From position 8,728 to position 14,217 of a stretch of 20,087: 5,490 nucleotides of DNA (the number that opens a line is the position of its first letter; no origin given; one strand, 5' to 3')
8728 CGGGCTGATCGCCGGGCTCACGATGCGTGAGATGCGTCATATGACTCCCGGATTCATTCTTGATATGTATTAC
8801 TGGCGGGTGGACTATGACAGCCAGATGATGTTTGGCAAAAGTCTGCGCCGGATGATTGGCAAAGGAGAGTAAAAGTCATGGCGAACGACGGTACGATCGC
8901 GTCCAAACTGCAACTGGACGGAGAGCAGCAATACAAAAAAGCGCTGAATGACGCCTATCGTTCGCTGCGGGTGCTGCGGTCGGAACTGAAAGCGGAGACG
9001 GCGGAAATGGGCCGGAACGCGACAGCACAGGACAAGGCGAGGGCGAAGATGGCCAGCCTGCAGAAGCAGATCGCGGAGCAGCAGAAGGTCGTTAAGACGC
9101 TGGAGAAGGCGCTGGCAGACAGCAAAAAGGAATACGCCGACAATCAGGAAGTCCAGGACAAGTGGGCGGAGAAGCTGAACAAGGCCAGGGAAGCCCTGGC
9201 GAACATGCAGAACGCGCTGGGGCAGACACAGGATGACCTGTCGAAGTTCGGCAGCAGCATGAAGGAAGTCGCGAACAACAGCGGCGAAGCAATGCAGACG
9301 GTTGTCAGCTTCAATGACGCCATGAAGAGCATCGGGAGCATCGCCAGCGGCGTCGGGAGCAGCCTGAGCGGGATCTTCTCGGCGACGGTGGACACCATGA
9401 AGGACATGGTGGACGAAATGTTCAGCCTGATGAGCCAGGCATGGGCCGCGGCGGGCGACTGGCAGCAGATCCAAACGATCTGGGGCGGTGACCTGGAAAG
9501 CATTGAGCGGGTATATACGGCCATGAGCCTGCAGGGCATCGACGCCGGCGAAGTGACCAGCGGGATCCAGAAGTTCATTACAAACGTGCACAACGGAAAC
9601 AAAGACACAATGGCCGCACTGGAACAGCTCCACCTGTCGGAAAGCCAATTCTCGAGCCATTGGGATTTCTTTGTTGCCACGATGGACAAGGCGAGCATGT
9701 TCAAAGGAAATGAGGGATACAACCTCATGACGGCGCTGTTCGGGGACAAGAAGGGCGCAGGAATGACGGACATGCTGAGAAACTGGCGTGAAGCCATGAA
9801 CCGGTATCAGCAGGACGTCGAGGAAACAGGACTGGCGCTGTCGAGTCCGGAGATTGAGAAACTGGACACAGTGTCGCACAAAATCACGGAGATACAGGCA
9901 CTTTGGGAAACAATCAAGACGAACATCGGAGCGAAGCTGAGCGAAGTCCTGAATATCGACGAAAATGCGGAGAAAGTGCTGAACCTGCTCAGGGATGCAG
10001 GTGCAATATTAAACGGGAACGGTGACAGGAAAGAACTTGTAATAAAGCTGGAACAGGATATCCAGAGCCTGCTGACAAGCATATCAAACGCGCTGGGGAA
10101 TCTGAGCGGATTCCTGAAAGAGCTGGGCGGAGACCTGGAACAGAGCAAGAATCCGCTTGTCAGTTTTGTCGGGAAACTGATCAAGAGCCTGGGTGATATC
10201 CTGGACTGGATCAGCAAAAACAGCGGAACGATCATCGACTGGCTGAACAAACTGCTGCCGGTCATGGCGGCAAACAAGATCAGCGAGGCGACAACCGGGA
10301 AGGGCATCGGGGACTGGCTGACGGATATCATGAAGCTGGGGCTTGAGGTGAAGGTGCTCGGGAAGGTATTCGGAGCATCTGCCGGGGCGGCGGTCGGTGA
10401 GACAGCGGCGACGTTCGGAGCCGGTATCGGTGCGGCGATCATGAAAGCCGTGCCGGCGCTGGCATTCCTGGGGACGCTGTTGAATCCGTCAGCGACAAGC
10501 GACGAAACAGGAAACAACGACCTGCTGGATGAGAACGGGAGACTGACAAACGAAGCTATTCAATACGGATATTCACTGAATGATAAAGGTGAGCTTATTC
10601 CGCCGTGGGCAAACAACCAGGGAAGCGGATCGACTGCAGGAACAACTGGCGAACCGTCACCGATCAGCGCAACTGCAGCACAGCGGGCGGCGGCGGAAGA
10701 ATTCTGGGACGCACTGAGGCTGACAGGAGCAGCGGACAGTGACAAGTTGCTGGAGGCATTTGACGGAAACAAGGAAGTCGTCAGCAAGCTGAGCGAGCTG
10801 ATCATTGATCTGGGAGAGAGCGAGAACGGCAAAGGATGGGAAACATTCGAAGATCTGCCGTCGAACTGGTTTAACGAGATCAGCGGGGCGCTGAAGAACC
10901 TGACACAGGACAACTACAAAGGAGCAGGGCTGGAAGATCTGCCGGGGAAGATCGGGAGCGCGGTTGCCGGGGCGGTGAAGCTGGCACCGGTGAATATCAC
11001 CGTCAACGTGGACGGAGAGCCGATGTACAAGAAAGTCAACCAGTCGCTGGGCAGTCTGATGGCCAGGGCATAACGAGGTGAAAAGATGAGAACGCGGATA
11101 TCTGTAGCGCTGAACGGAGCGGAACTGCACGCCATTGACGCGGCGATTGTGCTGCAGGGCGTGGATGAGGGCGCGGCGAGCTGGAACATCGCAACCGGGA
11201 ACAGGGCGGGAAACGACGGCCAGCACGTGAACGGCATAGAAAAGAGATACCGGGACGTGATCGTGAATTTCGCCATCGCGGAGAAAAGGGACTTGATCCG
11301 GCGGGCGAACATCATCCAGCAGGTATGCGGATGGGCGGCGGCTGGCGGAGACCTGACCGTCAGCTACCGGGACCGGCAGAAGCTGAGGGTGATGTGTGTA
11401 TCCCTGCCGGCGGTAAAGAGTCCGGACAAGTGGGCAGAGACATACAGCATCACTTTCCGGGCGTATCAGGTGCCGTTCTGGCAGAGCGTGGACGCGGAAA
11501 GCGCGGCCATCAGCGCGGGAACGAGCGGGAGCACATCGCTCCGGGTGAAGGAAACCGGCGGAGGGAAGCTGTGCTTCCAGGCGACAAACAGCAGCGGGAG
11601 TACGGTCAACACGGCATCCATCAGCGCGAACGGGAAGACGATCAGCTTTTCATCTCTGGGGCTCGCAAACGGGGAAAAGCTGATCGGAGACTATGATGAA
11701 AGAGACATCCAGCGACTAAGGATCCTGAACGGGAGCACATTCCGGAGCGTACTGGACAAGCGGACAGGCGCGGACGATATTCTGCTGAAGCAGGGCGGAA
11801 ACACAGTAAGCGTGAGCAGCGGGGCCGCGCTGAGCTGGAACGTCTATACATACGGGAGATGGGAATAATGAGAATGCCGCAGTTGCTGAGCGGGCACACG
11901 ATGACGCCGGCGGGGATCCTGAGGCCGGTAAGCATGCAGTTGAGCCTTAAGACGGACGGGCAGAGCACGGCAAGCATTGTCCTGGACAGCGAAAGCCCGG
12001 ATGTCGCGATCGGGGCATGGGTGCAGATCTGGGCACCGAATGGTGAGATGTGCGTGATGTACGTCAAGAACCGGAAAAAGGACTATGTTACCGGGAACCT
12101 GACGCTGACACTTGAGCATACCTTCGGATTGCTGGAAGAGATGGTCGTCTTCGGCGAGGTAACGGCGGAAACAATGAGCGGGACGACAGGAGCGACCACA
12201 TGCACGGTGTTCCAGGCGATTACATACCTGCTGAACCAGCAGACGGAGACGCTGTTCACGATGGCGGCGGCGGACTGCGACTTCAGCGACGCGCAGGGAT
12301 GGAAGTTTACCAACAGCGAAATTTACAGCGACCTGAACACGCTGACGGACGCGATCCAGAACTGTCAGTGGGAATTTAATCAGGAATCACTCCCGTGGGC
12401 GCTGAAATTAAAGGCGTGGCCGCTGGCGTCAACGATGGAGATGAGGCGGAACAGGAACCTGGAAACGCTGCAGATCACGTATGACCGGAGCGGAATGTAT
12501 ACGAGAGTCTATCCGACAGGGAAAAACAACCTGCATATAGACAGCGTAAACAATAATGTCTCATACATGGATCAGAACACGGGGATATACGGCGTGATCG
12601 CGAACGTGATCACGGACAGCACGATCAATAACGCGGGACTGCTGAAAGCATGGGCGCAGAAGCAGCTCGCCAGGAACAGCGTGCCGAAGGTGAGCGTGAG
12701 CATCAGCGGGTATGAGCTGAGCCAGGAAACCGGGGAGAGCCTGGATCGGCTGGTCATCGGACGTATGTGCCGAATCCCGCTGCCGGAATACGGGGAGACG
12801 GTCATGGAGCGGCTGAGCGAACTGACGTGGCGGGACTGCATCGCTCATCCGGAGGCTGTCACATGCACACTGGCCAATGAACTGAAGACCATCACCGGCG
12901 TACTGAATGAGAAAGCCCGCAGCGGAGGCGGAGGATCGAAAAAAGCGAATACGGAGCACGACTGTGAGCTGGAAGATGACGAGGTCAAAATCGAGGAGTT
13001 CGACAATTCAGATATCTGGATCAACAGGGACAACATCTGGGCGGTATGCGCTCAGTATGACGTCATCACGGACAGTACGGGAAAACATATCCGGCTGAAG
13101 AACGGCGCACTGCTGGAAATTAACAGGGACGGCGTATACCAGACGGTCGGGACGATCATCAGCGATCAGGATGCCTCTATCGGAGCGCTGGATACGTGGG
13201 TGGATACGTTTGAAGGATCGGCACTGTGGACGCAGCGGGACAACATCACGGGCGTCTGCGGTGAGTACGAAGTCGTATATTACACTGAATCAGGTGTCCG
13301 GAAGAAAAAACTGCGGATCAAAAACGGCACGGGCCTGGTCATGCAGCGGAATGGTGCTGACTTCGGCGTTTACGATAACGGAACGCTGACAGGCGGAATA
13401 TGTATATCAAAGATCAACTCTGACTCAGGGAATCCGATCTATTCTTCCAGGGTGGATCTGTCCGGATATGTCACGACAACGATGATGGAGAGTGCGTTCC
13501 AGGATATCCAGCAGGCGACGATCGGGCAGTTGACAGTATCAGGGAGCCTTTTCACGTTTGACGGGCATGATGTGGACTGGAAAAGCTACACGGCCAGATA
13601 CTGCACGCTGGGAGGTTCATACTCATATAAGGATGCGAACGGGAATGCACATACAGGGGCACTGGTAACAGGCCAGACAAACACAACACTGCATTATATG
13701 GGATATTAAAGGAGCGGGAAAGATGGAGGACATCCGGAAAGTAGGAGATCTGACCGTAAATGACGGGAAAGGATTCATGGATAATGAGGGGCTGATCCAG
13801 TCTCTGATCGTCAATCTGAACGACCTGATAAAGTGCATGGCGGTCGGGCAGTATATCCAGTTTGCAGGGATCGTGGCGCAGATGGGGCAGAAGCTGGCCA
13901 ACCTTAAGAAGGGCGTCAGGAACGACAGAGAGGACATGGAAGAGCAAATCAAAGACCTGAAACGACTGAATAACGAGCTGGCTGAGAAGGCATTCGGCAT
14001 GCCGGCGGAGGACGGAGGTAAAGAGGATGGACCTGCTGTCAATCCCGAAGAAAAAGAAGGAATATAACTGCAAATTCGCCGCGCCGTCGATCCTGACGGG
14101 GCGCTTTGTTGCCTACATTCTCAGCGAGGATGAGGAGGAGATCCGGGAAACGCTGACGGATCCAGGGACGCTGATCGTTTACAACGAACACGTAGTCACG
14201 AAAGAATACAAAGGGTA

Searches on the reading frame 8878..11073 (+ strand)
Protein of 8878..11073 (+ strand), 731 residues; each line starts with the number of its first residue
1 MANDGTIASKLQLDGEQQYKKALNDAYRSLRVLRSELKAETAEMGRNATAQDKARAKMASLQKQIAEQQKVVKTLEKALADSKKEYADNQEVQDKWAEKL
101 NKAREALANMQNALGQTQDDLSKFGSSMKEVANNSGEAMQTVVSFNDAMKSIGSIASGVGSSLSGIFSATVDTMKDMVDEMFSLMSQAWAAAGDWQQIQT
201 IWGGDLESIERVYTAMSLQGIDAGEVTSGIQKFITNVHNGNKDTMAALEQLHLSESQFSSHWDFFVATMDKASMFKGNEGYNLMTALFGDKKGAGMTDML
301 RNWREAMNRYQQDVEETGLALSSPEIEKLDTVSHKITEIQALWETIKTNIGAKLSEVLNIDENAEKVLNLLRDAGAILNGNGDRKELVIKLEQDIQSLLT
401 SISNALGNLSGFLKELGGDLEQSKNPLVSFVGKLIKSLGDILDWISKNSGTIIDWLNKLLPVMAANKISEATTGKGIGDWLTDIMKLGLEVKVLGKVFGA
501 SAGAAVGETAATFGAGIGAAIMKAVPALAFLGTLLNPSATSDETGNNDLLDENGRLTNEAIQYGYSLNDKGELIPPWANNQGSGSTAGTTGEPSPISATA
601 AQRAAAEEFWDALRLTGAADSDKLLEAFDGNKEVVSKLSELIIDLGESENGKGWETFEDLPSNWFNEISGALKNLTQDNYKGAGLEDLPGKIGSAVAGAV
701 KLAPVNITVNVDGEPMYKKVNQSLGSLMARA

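Call 6: search_protein_families(library=pfam, proteins=[window:8878-11073:+], max_evalue=0.01)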
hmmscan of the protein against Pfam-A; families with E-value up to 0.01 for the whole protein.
window:8878-11073:+ (731 aa): 4 families
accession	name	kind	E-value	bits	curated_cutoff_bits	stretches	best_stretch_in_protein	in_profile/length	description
PF07889.17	DUF1664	-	0.0011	19.4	34.6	0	60-133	38-108/124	Protein of unknown function (DUF1664)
PF06160.17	EzrA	-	0.0041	15.9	39.6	0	21-120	309-408/557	Septation ring formation regulator, EzrA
PF10824.14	T7SS_ESX_EspC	-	0.006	17.4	23.5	1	117-207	8-99/100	Excreted virulence factor EspC, type VII ESX diderm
PF04108.17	ATG17_like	-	0.0066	16.4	43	0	49-179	28-169/355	Autophagy protein ATG17-like domain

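Call 7: search_protein_families(library=phrogs, proteins=[window:8878-11073:+], max_evalue=0.001)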
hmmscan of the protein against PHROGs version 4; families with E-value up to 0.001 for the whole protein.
window:8878-11073:+ (731 aa): 10 families
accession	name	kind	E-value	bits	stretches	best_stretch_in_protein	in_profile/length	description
phrog_1533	-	tail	7.1e-22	77.8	2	5-144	8-147/1688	tail length tape measure protein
phrog_10613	-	tail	8.9e-19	69.3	1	6-186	9-192/237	tail length tape measure protein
phrog_5218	-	unknown function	1.6e-17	64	2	1-179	2-213/1599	-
phrog_4704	-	tail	1.1e-15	58.3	1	5-164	9-201/625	tail length tape measure protein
phrog_1293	-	tail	3.5e-13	49.3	1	5-169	7-169/1424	tail length tape measure protein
phrog_167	-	tail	7.1e-10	38.2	2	5-151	10-163/1555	tail length tape measure protein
phrog_1272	-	tail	6.2e-09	35.1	1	19-243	96-339/1606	tail length tape measure protein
phrog_23464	-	unknown function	4.1e-06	26.8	1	8-181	6-174/539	-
phrog_9483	-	tail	7.8e-05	22.4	1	118-358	12-240/657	tail length tape measure protein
phrog_2854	-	tail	0.00047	20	1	292-476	189-297/855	tail length tape measure protein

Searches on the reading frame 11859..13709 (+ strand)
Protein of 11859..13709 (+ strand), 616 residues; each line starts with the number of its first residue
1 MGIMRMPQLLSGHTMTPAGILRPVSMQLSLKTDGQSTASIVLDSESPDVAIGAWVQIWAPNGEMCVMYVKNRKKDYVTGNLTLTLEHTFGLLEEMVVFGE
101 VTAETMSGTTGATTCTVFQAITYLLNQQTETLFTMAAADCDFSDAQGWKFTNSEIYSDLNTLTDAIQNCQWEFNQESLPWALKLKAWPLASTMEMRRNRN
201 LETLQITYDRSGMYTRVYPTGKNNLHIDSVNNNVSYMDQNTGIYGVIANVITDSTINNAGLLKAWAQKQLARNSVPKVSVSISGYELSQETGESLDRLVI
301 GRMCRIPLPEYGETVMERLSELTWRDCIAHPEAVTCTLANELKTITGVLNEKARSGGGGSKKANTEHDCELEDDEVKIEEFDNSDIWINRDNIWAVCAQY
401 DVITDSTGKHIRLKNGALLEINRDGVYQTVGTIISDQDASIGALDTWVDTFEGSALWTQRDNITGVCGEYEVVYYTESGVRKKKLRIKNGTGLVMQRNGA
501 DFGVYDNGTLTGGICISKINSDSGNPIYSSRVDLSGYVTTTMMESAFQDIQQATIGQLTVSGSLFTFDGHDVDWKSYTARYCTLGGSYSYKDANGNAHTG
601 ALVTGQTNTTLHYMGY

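Call 6: search_protein_families(library=pfam, proteins=[window:11859-13709:+], max_evalue=0.01)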
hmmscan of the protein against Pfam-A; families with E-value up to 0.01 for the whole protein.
window:11859-13709:+ (616 aa): 1 family
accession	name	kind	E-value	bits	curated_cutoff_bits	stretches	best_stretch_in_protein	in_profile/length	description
PF06605.17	Prophage_tail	-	1.9e-19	70.8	31.3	1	116-346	19-244/250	Prophage endopeptidase tail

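Call 7: search_protein_families(library=phrogs, proteins=[window:11859-13709:+], max_evalue=0.001)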
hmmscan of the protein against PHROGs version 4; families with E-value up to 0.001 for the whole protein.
window:11859-13709:+ (616 aa): 9 families
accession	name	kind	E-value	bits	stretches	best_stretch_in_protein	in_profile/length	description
phrog_4311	-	head and packaging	1.8e-30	107.1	1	71-350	72-349/651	minor head protein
phrog_22322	-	tail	1e-10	41.8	1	193-349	186-351/562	tail protein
phrog_3475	-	tail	4e-09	36.2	1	198-345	575-720/841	minor tail protein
phrog_3558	-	tail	1.4e-07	31.3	1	194-323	214-359/1047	tail protein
phrog_5555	-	tail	1.4e-07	31.3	1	194-365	190-358/788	tail protein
phrog_1067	-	head and packaging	6.2e-07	29.2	1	194-432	191-378/991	minor head protein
phrog_36443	-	unknown function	6.5e-05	21.9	1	140-283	138-279/1238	-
phrog_18110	-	unknown function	0.00065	19.3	1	199-286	175-260/567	-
phrog_4798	-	tail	0.00081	18.7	1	199-278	240-326/796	tail protein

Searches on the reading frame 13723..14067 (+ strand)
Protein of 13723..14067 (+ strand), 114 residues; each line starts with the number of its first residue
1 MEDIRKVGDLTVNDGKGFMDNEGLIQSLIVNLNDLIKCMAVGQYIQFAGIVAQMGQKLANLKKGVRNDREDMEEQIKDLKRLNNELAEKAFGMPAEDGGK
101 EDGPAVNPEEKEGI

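Call 6: search_protein_families(library=pfam, proteins=[window:13723-14067:+], max_evalue=0.01)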
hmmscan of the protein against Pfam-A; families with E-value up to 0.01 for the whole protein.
window:13723-14067:+ (114 aa): 0 families

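Call 7: search_protein_families(library=phrogs, proteins=[window:13723-14067:+], max_evalue=0.001)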
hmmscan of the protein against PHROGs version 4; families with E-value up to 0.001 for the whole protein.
window:13723-14067:+ (114 aa): 1 family
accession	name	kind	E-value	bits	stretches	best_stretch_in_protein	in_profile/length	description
phrog_2380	-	unknown function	0.00013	23.3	1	47-90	12-55/74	-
